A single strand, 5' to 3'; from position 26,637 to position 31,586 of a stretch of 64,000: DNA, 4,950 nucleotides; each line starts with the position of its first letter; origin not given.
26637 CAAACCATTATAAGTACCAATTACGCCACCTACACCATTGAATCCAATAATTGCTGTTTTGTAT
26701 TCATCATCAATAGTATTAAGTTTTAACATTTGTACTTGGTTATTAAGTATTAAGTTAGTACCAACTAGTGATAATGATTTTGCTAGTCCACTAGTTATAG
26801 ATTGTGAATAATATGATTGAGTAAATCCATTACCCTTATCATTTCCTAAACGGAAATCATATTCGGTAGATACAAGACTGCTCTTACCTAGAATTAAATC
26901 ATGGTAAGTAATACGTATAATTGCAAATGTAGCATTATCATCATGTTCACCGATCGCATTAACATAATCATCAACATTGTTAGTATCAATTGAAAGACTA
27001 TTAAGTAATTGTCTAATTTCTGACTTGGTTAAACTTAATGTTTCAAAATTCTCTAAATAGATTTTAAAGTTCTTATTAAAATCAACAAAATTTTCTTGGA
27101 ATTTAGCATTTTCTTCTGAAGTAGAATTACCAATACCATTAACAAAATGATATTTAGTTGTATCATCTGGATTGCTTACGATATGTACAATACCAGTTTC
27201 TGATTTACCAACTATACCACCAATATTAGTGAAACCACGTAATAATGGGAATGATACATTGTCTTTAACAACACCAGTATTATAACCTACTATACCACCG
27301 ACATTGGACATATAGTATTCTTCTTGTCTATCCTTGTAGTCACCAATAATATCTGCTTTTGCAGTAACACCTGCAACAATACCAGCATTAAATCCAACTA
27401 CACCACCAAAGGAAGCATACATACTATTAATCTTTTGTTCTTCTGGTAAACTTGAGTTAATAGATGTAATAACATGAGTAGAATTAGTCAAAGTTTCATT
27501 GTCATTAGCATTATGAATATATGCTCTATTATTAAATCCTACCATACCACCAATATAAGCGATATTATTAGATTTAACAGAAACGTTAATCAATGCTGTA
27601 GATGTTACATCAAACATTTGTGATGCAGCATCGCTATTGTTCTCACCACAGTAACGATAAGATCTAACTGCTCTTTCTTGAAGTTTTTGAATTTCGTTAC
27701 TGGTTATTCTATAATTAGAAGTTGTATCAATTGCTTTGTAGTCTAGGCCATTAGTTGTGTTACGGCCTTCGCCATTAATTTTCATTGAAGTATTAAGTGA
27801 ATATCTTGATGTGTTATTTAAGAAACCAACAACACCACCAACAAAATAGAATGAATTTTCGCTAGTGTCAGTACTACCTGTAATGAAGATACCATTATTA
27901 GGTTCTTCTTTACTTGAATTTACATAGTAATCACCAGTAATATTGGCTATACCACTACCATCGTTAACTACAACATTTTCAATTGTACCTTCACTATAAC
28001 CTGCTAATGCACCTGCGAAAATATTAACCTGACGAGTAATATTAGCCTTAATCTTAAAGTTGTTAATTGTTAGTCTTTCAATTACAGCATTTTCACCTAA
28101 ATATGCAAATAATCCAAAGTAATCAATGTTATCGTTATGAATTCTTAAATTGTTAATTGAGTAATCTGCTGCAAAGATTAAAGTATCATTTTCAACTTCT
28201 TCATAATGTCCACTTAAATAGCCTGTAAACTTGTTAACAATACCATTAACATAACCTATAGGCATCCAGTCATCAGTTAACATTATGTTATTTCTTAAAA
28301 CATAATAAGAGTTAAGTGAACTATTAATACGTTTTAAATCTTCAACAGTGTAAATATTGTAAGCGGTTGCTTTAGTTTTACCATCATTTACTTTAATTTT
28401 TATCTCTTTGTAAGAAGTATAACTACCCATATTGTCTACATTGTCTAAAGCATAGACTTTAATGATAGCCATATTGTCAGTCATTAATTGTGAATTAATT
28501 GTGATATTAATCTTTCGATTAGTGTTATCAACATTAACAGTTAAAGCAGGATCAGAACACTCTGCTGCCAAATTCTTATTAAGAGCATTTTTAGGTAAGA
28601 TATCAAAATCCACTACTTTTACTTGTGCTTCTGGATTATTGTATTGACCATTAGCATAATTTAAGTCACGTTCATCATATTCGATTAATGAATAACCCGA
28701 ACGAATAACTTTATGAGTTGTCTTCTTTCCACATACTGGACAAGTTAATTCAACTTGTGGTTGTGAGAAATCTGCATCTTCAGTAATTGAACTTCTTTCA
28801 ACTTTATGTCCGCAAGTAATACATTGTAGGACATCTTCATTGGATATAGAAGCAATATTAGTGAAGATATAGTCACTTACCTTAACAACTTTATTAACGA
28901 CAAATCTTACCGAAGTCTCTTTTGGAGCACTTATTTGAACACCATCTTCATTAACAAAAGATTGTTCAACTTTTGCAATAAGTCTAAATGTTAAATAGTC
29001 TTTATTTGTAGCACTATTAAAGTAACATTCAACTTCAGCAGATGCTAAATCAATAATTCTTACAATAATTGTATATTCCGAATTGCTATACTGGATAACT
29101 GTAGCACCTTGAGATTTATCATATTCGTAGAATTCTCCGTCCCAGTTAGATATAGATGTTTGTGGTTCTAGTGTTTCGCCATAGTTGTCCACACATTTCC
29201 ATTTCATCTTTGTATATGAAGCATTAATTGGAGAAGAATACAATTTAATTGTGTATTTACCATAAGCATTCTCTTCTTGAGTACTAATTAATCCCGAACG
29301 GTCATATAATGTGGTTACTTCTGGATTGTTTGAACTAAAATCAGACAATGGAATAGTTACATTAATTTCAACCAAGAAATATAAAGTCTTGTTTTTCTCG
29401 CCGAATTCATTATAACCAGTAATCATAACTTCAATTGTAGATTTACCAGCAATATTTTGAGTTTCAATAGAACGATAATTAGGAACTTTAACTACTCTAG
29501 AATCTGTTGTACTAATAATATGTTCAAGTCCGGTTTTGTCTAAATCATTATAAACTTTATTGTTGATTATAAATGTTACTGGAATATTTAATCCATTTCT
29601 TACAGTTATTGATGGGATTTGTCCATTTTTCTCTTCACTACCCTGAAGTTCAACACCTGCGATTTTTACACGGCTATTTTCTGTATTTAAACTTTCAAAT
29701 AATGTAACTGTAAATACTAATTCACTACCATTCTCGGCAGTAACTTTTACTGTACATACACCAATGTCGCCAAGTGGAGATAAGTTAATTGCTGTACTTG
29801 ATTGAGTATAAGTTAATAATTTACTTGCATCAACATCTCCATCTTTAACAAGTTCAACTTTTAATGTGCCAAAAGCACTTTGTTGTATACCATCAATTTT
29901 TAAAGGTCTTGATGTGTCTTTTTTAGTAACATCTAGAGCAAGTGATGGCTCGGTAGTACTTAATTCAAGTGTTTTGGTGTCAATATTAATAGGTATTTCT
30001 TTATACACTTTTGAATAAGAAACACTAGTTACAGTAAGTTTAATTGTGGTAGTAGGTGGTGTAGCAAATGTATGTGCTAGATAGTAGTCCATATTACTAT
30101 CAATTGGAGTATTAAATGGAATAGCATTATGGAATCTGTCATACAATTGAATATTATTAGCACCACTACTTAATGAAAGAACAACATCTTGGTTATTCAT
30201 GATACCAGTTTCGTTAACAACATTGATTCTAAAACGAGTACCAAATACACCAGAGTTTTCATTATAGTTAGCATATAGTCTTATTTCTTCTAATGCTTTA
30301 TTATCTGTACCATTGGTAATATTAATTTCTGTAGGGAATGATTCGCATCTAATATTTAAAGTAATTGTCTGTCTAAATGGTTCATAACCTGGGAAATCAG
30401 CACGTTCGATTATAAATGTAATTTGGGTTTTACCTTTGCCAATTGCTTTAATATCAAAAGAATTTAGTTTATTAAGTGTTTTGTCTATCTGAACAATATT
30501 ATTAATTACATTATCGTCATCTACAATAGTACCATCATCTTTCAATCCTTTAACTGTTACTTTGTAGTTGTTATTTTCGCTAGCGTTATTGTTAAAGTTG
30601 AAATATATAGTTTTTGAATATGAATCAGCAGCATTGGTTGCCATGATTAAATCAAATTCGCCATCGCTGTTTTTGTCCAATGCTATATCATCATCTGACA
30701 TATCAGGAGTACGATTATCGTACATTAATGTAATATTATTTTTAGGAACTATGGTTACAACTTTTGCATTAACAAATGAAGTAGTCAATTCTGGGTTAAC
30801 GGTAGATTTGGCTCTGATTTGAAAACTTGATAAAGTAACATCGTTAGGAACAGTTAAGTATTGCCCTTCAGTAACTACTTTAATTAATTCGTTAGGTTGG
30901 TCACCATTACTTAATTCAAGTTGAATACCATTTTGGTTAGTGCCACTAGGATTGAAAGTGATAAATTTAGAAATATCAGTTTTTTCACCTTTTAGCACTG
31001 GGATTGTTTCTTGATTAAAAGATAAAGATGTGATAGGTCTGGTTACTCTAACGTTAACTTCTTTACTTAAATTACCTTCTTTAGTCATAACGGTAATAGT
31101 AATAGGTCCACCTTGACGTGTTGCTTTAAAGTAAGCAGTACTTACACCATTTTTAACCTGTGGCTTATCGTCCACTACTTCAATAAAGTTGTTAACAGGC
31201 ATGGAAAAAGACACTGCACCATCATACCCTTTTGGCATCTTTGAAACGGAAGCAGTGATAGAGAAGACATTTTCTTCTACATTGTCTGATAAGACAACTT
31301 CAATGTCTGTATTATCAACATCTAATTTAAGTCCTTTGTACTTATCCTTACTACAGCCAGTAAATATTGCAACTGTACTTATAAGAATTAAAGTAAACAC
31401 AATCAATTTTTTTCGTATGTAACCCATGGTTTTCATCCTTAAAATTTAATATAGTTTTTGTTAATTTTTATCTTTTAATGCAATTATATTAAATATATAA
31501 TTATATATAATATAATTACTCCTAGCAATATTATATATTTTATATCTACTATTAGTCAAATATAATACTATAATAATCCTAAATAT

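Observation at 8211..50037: Two tandem giant lipoprotein genes (about 7,738 and 5,991 codons) fill 64% of the window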

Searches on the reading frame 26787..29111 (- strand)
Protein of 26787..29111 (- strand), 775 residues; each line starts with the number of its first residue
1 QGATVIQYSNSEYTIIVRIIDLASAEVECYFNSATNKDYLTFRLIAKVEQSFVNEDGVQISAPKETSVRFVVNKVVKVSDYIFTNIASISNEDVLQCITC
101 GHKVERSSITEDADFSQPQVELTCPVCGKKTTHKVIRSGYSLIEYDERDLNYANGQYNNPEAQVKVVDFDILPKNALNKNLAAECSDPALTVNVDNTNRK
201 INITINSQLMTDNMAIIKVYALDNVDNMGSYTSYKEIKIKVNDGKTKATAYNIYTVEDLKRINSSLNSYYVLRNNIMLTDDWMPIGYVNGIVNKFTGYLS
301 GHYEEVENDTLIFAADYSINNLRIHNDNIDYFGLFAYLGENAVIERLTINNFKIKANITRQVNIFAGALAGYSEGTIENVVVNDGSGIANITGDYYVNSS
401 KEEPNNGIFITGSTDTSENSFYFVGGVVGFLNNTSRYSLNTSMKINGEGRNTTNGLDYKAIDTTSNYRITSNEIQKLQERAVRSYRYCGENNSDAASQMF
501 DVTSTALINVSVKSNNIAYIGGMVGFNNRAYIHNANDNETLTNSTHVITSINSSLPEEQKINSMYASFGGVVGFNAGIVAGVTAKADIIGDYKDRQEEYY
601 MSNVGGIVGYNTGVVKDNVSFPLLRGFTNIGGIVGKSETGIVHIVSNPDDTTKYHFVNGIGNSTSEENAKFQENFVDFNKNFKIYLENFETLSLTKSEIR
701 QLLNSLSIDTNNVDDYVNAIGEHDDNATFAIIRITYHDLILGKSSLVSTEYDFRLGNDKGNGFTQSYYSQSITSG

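Call 18: search_protein_families(library=pfam, proteins=[window:26787-29111:-], max_evalue=1)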
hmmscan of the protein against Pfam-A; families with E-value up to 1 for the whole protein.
window:26787-29111:- (775 aa): 4 families
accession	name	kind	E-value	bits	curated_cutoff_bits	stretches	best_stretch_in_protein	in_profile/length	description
PF07581.17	Glug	-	0.0044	17.8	20.5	1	568-589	5-28/28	The GLUG motif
PF09723.15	Zn_ribbon_8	-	0.0091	16.4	34.4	1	96-136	7-41/41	Zinc ribbon domain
PF14205.11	Cys_rich_KTR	-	0.12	12.6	25.5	1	122-137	4-19/54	Cysteine-rich KTR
PF06676.16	DUF1178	-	0.24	12.2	31.6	0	95-138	6-49/147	Protein of unknown function (DUF1178)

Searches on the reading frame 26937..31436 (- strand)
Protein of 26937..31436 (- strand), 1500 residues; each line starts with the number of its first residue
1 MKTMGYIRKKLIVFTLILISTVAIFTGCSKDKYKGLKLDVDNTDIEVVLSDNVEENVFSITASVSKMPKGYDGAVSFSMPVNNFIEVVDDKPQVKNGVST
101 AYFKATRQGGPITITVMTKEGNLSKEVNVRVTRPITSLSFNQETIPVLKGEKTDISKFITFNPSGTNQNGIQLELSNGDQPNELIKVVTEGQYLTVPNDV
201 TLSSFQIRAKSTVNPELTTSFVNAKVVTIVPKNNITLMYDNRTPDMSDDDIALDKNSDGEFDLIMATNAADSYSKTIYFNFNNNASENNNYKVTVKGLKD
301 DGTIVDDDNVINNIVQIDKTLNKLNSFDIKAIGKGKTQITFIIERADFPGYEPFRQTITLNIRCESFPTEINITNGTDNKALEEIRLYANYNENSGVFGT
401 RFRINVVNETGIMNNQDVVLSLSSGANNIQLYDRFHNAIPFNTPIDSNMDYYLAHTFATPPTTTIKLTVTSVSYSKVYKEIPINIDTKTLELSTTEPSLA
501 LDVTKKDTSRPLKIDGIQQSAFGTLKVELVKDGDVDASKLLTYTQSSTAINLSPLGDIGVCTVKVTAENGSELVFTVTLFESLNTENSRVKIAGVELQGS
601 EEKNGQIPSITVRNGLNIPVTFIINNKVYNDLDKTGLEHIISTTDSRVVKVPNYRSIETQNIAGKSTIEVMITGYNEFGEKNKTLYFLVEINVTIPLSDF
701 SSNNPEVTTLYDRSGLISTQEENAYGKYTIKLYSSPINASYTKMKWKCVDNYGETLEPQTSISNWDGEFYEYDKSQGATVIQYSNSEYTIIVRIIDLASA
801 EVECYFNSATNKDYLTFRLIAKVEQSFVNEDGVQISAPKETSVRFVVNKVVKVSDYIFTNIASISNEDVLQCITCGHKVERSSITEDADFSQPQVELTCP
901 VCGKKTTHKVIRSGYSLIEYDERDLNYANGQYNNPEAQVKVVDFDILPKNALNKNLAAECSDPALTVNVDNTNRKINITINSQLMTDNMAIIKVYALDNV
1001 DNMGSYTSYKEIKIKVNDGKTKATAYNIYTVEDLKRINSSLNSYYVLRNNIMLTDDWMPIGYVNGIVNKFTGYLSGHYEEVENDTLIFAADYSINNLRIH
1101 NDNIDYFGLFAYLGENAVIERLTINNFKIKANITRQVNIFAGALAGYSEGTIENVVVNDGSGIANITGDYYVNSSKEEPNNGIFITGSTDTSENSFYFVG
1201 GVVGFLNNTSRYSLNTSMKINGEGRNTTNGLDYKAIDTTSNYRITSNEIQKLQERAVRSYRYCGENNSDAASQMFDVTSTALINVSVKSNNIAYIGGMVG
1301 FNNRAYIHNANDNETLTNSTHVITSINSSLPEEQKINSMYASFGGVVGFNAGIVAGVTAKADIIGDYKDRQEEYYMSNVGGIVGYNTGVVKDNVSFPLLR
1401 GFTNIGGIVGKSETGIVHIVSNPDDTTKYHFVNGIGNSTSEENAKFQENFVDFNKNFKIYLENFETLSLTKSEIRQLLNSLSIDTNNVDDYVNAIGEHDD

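Call 16: find_homologous_proteins(query=window:26937-31436:-, max_evalue=0.00001)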
Query window:26937-31436:- (1500 aa): 2 proteins with E <= 0.00001 among 8000 candidates.
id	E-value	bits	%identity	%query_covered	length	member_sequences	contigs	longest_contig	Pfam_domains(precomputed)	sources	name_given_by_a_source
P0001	0.0e+0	3294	100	100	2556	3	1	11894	-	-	-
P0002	0.0e+0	1161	43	98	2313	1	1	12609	-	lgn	-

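Call 74: find_encoding_contigs(protein=P0002, flank=10000, max_places=4)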
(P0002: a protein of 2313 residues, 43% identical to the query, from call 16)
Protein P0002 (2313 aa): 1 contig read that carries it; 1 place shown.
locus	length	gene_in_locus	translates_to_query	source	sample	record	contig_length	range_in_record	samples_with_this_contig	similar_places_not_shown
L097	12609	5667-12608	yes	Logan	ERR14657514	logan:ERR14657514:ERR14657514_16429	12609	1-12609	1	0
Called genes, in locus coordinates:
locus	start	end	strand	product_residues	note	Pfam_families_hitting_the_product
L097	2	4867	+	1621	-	?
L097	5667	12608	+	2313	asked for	?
